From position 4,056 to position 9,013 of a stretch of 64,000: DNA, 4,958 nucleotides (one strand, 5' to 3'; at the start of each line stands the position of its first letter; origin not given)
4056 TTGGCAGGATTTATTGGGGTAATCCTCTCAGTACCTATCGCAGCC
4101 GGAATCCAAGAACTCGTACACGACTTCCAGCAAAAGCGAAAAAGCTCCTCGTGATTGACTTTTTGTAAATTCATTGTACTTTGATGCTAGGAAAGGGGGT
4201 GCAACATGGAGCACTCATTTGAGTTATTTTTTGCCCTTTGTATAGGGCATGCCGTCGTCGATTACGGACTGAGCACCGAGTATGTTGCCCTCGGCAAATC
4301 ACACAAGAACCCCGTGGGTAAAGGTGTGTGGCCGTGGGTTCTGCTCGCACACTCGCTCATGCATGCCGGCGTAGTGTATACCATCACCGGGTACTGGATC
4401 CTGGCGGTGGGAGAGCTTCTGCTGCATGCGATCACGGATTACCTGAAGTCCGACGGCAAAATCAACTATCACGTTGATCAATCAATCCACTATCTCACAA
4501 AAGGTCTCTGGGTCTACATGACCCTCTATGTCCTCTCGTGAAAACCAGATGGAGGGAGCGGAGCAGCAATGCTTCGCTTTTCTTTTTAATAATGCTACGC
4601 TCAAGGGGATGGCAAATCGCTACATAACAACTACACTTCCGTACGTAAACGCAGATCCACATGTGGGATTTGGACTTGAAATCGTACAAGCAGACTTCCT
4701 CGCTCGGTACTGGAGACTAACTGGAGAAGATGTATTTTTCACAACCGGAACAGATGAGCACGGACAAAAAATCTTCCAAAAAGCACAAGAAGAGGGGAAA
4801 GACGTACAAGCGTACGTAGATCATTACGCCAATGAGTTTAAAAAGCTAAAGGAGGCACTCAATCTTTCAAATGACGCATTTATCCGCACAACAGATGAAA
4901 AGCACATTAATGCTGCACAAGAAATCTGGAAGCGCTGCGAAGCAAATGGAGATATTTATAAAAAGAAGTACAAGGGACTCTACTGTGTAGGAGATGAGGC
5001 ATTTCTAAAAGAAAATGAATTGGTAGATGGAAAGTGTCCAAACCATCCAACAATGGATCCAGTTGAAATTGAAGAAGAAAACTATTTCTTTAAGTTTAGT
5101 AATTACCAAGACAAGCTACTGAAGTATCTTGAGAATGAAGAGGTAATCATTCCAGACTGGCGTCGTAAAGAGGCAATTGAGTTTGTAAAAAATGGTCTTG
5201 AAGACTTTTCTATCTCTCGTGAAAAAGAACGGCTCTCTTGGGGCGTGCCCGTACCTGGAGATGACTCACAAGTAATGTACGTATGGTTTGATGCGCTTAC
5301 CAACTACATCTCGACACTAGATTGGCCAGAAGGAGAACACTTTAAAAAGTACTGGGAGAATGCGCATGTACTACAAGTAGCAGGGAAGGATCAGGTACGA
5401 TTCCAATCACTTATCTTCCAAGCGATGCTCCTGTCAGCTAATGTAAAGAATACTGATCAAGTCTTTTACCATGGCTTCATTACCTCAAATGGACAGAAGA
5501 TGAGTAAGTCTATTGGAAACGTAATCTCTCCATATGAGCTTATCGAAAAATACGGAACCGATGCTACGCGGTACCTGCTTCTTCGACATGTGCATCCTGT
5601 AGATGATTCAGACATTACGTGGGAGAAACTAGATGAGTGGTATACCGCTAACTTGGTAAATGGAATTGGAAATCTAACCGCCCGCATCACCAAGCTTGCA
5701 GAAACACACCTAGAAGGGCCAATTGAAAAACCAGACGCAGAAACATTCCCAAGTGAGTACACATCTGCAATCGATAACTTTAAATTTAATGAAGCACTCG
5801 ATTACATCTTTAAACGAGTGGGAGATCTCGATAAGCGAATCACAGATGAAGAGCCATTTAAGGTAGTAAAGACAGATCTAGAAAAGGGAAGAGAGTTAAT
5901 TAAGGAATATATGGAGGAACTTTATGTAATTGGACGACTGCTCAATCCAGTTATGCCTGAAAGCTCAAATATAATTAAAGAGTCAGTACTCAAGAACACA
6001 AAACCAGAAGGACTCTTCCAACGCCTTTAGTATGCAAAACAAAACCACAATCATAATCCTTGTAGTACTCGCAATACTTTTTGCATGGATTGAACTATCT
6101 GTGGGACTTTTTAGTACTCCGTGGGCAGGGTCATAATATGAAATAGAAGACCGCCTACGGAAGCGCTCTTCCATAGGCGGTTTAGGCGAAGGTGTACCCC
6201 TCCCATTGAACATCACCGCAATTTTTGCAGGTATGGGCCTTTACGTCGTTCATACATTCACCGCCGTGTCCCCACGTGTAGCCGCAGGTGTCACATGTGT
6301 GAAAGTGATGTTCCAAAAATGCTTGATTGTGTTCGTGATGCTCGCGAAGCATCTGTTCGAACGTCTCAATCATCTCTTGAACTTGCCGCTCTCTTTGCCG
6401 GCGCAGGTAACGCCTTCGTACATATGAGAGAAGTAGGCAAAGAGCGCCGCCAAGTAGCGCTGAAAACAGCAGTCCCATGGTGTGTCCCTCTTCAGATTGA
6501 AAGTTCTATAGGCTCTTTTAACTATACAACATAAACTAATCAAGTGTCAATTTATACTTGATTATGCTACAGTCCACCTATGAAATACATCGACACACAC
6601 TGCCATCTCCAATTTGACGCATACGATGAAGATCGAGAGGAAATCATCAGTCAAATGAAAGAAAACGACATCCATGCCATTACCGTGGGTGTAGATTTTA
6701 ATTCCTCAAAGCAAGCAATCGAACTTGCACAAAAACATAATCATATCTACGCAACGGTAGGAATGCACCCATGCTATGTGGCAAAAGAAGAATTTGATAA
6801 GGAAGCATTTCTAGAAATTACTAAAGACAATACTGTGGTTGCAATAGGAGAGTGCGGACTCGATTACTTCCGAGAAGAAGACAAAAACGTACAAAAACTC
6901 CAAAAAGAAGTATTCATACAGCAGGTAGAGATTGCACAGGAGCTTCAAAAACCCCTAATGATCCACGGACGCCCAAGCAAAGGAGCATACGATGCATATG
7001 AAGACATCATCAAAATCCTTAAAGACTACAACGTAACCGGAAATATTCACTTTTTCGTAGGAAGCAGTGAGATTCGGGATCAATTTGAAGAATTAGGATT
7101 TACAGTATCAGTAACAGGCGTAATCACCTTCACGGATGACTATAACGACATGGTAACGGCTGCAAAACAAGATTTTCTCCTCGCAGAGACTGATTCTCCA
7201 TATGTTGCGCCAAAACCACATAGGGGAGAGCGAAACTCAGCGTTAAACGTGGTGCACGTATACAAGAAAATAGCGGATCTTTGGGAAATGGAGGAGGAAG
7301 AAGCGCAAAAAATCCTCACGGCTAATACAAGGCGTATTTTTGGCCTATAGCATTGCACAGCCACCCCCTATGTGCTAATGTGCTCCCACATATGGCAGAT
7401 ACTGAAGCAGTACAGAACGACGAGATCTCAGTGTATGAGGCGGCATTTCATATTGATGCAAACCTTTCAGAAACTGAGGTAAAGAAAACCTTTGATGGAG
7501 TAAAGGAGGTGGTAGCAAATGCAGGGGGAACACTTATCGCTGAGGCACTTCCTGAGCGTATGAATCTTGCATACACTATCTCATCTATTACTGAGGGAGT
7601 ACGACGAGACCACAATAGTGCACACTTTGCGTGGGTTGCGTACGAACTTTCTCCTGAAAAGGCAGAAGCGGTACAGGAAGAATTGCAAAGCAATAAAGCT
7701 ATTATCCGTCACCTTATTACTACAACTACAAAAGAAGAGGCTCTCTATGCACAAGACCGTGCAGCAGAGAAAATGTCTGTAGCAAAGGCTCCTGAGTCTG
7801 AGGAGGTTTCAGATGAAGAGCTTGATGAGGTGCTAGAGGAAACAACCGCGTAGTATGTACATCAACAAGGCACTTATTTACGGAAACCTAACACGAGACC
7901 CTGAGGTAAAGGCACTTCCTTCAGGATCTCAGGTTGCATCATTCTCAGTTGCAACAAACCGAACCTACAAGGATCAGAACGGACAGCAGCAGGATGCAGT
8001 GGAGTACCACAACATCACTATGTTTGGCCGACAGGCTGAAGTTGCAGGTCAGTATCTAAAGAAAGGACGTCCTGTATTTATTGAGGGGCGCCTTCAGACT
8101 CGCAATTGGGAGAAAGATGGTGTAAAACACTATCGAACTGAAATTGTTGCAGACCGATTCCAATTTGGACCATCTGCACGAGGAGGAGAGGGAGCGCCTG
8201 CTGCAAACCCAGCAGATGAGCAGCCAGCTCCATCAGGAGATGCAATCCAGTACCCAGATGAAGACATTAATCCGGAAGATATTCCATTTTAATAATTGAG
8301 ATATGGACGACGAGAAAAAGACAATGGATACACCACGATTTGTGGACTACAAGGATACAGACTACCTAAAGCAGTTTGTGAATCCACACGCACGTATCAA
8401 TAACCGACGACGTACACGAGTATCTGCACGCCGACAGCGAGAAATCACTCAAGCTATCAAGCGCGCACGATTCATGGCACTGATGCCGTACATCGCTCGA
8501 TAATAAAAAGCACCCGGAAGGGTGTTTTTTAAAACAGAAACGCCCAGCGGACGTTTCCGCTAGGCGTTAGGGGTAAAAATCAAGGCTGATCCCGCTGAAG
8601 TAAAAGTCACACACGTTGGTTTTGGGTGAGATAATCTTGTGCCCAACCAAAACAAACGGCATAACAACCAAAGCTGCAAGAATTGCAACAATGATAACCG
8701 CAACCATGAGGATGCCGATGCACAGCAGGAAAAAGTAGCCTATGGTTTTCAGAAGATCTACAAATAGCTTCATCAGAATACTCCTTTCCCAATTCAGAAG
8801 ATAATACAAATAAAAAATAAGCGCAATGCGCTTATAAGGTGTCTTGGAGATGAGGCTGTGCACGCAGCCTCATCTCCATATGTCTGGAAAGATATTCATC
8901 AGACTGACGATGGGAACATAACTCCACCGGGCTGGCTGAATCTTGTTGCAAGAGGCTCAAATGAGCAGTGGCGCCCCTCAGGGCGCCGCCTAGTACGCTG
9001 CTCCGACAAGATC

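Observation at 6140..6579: GC-rich orphan cassette C2: TM plus Cys/His zinc-ribbon-like 98-aa protein with own promoter, ribosome-binding site and terminator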

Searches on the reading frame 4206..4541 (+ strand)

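Call 5: search_protein_families(library=pfam, proteins=[window:4206-4541:+], max_evalue=1)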
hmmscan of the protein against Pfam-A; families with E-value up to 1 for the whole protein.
window:4206-4541:+ (111 aa): 1 family
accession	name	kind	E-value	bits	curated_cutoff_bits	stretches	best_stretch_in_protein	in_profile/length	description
PF11750.13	DUF3307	-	0.00059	20.3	23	1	7-97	1-100/127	Protein of unknown function (DUF3307)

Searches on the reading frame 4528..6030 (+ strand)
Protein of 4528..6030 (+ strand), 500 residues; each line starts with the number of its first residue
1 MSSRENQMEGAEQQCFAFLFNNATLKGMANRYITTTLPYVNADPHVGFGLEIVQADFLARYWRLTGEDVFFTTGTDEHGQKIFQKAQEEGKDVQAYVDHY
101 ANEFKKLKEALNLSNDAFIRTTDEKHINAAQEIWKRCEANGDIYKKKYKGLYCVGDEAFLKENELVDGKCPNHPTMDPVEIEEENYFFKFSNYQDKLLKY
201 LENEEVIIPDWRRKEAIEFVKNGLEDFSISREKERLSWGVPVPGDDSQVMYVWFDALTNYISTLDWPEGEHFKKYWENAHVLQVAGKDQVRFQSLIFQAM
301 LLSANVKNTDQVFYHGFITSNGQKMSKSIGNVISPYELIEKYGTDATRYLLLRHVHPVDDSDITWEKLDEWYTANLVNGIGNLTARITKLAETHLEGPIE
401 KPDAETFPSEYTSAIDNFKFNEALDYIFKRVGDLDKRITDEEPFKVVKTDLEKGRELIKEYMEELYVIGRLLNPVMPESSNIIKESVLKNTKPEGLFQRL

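Call 5: search_protein_families(library=pfam, proteins=[window:4528-6030:+], max_evalue=1)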
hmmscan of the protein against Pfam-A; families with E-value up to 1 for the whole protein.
window:4528-6030:+ (500 aa): 5 families
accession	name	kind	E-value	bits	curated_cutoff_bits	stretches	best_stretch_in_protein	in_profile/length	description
PF09334.17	tRNA-synt_1g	-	7.5e-100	334.9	20.1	2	181-387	179-390/391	tRNA synthetases class I (M)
PF00133.28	tRNA-synt_1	-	1.1e-36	126.9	22.7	2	246-355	295-405/414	tRNA synthetases class I (I, L, M and V)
PF01406.26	tRNA-synt_1e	-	3e-16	60.1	27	2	39-173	18-145/301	tRNA synthetases class I (C) catalytic domain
PF01921.24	tRNA-synt_1f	-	3e-05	23.6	27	1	304-366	262-323/360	tRNA synthetases class I (K)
PF09728.14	Taxilin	-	0.12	12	30.3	1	83-120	198-235/302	Myosin-like coiled-coil protein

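Call 12: find_related_loci(query=window:4528-6030:+, collection=genome_contigs, flank=6000)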
Query window:4528-6030:+ (500 aa) in genome_contigs; peptide patterns used: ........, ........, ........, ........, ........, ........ (x = any residue, [..] = any of these).
600 stretches matched a pattern (row limit reached: there are more); 595 encode a relative of the query (tblastn E <= 1e-3); the best 80 are kept; 80 distinct loci.
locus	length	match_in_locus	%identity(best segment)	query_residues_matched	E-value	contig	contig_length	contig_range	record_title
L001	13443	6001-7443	68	21-500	0e+0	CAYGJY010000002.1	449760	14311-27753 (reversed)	MAG TPA_asm: uncultured Candidatus Saccharibacteria bacterium isolate ERP117304_co1_113 genome assembly, contig: NODE_13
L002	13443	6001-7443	67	22-500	0e+0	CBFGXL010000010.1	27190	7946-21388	MAG TPA_asm: uncultured bacterium isolate SRR32277370_binner13_Refined_17 genome assembly, contig: ERZ27321089.136, whol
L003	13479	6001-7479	65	11-499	0e+0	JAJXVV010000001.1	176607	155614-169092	MAG: bacterium isolate BP5.bin44 NODE_63_length_176607_cov_7.651672, whole genome shotgun sequence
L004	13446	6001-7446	66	21-499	0e+0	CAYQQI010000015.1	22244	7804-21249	MAG TPA_asm: uncultured Candidatus Saccharibacteria bacterium isolate binchicken_co264_107 genome assembly, contig: NODE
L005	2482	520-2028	67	17-500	0e+0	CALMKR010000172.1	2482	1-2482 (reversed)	MAG TPA_asm: uncultured bacterium isolate SRR5676466_bin.108_CONCOCT_v1.1_MAG genome assembly, contig: ERZ724530.17897,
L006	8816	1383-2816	69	24-500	0e+0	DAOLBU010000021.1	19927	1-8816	MAG TPA_asm: Candidatus Paceibacterota bacterium isolate AMR_MDS_0110 NODE_781_length_19927_cov_5.376107, whole genome s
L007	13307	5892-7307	67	32-500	0e+0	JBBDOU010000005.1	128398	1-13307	MAG: Candidatus Paceibacterota bacterium isolate LejiaB_42_15 Lejia_B_176_length_128398_cov_9, whole genome shotgun sequ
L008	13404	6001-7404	66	32-499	0e+0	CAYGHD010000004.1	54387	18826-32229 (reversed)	MAG TPA_asm: uncultured Candidatus Saccharibacteria bacterium isolate ERP113451_co1_4 genome assembly, contig: NODE_458_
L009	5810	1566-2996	67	24-500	0e+0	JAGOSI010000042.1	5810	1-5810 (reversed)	MAG: Candidatus Paceibacterota bacterium isolate Gw_Eff_bin_314 Gw_Eff_45044_length_5810_cov_7.143410, whole genome shot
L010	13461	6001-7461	64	32-499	0e+0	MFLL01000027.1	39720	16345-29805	MAG: Candidatus Kaiserbacteria bacterium RIFCSPHIGHO2_02_FULL_55_25 rifcsphigho2_02_scaffold_6317, whole genome shotgun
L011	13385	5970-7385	66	31-500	0e+0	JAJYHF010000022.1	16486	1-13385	MAG: bacterium isolate DBS1-3.bin45 NODE_6542_length_16486_cov_1.68733, whole genome shotgun sequence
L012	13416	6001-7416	65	31-500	0e+0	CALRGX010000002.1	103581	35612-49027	MAG: Parcubacteria group bacterium isolate TrH-25oct19-144 genome assembly, contig: TrH-25oct19-C191, whole genome shotg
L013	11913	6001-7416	66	31-500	0e+0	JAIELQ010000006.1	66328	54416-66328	MAG: Patescibacteria group bacterium isolate co.spades.CONCOCT.1kb_083 c_000000000052, whole genome shotgun sequence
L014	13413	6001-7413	66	30-499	0e+0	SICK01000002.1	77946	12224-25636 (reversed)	MAG: Candidatus Kaiserbacteria bacterium isolate Baikal-deep-G203 BACOMB-C1028, whole genome shotgun sequence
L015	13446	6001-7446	65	21-499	0e+0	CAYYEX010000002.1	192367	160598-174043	MAG TPA_asm: uncultured Candidatus Saccharibacteria bacterium isolate ERP113451_co1_280 genome assembly, contig: NODE_21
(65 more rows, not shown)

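Call 38: find_related_loci(query=window:4528-6030:+, collection=metagenome_contigs, flank=4000)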
Query window:4528-6030:+ (500 aa) in metagenome_contigs; peptide patterns used: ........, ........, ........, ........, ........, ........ (x = any residue, [..] = any of these).
600 stretches matched a pattern (row limit reached: there are more); 569 encode a relative of the query (tblastn E <= 1e-3); the best 80 are kept; 80 distinct loci.
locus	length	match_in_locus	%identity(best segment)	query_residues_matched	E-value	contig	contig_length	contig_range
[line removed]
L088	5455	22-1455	69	24-500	0e+0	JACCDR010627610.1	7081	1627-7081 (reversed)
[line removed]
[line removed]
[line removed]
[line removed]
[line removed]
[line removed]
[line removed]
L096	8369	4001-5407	65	28-500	0e+0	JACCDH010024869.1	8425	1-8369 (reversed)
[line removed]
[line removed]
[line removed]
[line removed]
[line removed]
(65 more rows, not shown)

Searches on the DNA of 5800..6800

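Call 68: search_rna_families(source=window, start=5800, end=6800, threshold=evalue, max_evalue=1)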
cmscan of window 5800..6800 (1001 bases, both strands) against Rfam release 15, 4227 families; matches with E-value up to 1: 2.
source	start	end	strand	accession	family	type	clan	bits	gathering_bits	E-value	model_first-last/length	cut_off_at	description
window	6136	6184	-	RF00236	ctRNA_pGA1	Gene; antisense;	-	26.1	45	0.0087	1-79/79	no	ctRNA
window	6042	6186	+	RF00514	His_leader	Cis-reg; leader;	-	21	49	0.76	1-126/126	no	Histidine operon leader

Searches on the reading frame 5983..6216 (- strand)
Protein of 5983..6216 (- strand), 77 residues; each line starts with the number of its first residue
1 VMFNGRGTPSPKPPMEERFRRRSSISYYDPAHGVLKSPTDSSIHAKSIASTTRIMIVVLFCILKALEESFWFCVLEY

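Call 5: search_protein_families(library=pfam, proteins=[window:5983-6216:-], max_evalue=1)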
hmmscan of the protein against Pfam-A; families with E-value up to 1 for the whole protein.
window:5983-6216:- (77 aa): 0 families

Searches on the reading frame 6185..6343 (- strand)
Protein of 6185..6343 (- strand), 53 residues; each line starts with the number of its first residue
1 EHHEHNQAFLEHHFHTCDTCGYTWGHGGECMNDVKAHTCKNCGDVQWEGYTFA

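Call 33: search_dna_similar(query=window:6185-6343:-, collection=phages, mode=protein, max_evalue=0.01, max_rows=30)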
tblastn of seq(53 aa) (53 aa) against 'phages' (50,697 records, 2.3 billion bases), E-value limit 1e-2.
No match.

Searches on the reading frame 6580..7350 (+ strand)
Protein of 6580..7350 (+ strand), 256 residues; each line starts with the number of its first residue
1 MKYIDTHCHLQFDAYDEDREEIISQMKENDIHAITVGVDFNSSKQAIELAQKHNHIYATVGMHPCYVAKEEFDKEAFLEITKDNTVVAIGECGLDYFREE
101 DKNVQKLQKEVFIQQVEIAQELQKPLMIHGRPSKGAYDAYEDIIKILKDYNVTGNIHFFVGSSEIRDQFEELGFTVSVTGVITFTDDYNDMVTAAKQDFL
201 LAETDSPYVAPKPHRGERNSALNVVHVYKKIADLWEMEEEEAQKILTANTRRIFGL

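Call 5: search_protein_families(library=pfam, proteins=[window:6580-7350:+], max_evalue=1)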
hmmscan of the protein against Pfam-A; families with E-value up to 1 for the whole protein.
window:6580-7350:+ (256 aa): 4 families
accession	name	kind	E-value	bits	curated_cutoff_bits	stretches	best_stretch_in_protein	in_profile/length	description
PF01026.27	TatD_DNase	-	6.9e-70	235.7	27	1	4-255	1-253/253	TatD related DNase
PF24753.1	DUF7698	-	0.011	16.1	27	1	15-48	48-81/118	Domain of unknown function (DUF7698)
PF07833.16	Cu_amine_oxidN1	-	0.017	15.5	24.2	1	36-89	33-86/108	Copper amine oxidase N-terminal domain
PF12916.12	DUF3834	-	0.17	11.6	22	1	15-58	100-143/202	Protein of unknown function (DUF3834)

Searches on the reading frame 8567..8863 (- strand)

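Call 81: search_protein_families(library=pfam, proteins=[window:8567-8863:-], max_evalue=0.01)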
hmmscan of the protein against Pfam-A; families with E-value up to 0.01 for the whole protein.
window:8567-8863:- (98 aa): 1 family
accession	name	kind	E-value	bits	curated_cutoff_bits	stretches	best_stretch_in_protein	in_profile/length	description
PF22571.1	LiaI-LiaF-TM_PspC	-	0.0061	16.8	27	1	34-86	19-71/142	PspC transmembrane region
